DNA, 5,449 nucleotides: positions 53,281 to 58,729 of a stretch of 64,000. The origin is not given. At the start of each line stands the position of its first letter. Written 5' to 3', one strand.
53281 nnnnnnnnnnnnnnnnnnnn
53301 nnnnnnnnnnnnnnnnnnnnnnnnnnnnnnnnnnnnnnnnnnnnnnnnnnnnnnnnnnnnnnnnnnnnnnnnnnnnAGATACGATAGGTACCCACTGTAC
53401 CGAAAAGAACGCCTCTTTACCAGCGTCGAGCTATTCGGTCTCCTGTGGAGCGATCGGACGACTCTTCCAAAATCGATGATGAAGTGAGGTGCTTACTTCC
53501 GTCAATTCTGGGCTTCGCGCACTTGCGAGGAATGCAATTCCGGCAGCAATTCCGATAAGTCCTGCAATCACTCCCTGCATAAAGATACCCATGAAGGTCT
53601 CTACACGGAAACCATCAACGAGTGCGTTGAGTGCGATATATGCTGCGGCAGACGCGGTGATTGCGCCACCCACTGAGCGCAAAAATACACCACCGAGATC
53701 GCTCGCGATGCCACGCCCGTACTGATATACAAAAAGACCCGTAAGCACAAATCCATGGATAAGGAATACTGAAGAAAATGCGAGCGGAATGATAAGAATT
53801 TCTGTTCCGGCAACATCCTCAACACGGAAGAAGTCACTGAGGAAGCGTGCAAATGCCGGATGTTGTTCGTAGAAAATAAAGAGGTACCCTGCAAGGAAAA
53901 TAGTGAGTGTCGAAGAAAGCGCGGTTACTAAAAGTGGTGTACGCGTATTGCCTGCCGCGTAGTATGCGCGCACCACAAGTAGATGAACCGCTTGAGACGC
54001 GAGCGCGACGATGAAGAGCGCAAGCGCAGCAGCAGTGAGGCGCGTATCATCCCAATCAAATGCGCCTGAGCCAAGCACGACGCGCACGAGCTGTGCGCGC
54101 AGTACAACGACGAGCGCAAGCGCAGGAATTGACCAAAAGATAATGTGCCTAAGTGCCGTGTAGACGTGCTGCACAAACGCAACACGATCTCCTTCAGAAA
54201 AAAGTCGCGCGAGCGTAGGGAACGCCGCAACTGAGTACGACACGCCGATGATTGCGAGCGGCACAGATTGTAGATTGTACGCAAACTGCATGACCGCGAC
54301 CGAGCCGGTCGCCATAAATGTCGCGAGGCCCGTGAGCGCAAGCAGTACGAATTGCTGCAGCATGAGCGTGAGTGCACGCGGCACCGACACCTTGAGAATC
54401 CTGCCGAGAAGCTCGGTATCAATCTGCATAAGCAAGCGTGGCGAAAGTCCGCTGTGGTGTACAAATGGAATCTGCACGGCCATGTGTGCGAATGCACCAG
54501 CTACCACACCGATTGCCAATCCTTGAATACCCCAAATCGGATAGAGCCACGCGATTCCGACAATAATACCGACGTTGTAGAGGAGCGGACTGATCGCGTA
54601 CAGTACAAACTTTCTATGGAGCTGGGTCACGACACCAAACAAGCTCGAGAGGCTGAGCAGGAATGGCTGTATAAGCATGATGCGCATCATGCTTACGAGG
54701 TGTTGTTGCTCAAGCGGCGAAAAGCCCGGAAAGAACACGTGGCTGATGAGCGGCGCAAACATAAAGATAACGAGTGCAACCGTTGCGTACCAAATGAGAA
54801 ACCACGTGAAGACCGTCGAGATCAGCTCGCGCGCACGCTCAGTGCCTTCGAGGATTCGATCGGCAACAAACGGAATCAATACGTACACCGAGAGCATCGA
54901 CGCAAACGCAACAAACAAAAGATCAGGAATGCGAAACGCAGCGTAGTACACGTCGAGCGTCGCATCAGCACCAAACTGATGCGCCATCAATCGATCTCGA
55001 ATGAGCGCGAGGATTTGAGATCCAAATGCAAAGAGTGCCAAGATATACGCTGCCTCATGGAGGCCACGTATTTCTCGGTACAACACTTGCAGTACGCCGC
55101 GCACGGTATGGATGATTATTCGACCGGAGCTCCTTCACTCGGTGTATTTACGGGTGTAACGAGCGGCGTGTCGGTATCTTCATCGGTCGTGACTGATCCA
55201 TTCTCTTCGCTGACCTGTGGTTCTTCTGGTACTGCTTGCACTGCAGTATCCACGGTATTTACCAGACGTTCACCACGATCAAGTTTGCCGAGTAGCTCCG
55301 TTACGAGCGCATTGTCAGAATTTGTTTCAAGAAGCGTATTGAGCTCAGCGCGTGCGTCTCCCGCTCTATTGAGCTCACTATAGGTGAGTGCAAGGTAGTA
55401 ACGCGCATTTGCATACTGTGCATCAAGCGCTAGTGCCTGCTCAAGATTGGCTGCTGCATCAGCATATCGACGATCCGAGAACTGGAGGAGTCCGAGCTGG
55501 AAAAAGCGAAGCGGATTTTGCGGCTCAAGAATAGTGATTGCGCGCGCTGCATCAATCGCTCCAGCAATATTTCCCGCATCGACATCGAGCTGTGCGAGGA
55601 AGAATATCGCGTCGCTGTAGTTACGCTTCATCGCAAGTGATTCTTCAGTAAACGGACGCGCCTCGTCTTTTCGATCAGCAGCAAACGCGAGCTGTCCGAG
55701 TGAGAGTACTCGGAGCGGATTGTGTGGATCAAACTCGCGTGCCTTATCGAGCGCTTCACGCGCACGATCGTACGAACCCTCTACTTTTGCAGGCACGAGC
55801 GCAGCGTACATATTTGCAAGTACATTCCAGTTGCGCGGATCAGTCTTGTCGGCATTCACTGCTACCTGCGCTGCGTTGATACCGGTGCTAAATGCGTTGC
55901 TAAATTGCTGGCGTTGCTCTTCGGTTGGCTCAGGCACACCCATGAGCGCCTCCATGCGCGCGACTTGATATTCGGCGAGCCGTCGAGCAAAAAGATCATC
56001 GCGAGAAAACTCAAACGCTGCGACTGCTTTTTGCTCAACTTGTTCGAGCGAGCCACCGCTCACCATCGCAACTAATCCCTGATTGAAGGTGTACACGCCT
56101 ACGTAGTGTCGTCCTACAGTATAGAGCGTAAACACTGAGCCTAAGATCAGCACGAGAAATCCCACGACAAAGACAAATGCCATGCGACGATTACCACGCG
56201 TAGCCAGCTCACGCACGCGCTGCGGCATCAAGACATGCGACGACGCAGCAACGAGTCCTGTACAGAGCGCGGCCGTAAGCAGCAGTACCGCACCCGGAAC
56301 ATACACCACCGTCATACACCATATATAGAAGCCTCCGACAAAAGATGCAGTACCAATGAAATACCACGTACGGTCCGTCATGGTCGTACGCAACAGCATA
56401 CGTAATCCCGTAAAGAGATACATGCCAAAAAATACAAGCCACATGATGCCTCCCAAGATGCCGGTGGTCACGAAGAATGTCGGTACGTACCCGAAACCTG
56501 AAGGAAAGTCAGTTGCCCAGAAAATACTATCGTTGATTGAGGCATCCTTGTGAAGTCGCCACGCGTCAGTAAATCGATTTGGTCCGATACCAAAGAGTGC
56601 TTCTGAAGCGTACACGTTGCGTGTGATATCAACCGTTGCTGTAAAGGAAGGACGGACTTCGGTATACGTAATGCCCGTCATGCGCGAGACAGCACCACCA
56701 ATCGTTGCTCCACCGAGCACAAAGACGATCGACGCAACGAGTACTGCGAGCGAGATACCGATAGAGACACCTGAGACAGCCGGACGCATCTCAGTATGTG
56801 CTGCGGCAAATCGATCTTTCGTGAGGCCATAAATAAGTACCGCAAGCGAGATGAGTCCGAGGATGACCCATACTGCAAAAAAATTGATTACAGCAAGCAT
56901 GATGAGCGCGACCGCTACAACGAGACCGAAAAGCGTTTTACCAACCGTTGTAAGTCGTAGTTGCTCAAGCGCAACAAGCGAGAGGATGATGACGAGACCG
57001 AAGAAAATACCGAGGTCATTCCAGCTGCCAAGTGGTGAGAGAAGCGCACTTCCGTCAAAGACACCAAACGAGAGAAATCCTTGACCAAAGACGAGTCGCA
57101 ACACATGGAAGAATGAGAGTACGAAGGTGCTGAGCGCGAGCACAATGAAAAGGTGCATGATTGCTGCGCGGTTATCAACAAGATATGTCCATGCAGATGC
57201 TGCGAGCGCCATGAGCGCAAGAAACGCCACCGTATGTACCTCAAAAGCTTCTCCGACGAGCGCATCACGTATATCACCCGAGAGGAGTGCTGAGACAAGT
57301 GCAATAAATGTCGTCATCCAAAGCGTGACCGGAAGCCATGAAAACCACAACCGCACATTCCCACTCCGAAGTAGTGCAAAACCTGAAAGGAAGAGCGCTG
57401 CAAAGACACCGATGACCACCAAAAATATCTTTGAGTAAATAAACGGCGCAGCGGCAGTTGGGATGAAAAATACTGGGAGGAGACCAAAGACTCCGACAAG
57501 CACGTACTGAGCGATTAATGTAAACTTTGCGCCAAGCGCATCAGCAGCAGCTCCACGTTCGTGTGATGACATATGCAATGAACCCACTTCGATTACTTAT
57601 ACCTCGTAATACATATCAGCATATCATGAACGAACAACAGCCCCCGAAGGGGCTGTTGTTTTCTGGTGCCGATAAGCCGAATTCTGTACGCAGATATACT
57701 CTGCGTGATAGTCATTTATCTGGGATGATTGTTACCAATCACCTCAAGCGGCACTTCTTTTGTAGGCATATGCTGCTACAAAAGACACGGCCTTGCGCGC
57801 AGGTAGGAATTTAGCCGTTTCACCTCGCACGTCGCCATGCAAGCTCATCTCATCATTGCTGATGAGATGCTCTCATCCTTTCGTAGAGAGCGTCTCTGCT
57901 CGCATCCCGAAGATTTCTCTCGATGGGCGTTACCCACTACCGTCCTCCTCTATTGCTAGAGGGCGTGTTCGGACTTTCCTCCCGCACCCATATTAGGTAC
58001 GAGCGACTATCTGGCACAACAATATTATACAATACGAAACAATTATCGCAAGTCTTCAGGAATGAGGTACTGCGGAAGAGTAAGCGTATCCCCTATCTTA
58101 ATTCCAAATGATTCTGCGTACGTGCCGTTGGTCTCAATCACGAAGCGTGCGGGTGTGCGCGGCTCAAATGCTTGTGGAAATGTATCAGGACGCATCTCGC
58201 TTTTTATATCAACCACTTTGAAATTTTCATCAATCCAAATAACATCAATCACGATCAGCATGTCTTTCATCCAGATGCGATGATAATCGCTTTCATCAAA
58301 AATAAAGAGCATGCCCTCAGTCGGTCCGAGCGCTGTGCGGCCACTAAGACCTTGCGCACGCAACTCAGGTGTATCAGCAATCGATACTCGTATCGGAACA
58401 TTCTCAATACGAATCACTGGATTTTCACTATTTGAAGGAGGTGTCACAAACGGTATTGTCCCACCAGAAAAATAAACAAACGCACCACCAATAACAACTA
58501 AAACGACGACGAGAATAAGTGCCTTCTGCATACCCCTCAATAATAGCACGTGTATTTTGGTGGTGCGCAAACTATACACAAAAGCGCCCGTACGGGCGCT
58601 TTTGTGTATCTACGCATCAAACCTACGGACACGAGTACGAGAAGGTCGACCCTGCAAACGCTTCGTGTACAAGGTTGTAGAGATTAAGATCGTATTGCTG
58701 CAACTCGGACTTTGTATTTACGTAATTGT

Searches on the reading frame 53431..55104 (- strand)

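Call 84: search_protein_families(library=pfam, proteins=[window:53431-55104:-], max_evalue=0.001)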
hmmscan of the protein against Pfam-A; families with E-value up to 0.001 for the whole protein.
window:53431-55104:- (557 aa): 2 families
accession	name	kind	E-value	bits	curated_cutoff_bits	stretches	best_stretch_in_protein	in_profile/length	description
PF03023.19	MurJ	-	3.1e-66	224.3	27.4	1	40-418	1-380/451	Lipid II flippase MurJ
PF13440.11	Polysacc_synt_3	-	1.7e-12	47.6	23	1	87-346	39-286/293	Polysaccharide biosynthesis protein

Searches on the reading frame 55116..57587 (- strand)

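Call 84: search_protein_families(library=pfam, proteins=[window:55116-57587:-], max_evalue=0.001)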
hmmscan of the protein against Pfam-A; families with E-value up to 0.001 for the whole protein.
window:55116-57587:- (823 aa): 8 families
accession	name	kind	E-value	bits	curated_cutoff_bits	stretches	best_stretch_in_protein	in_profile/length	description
PF14559.12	TPR_19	-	1.1e-16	61.3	25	2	704-769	3-68/68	Tetratricopeptide repeat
PF07719.23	TPR_2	-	2.8e-08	33.7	27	0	695-722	4-31/34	Tetratricopeptide repeat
PF13414.12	TPR_11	-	7.6e-07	29.2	26.8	0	707-738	9-40/42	TPR repeat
PF13432.12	TPR_16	-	1.4e-05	25.9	32.7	1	697-759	2-64/65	Tetratricopeptide repeat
PF13428.12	TPR_14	-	1.7e-05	25.5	23.5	0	727-769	2-44/44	Tetratricopeptide repeat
PF12895.13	ANAPC3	-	0.00045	20.9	27.2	0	656-750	4-80/82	Anaphase-promoting complex, cyclosome, subunit 3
PF13431.12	TPR_17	-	0.00048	20.6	24.4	0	715-746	2-33/34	Tetratricopeptide repeat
PF23914.1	TPR_CcmH_CycH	-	0.00066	20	42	0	578-685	44-148/158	Cytochrome c-type biogenesis protein H TPR domain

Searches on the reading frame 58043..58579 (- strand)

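Call 84: search_protein_families(library=pfam, proteins=[window:58043-58579:-], max_evalue=0.001)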
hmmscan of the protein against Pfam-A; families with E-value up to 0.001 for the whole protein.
window:58043-58579:- (178 aa): 1 family
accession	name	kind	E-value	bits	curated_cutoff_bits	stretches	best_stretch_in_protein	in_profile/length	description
PF02643.20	DUF192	-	3.8e-28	97.9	27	1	63-167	1-95/96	Uncharacterized ACR, COG1430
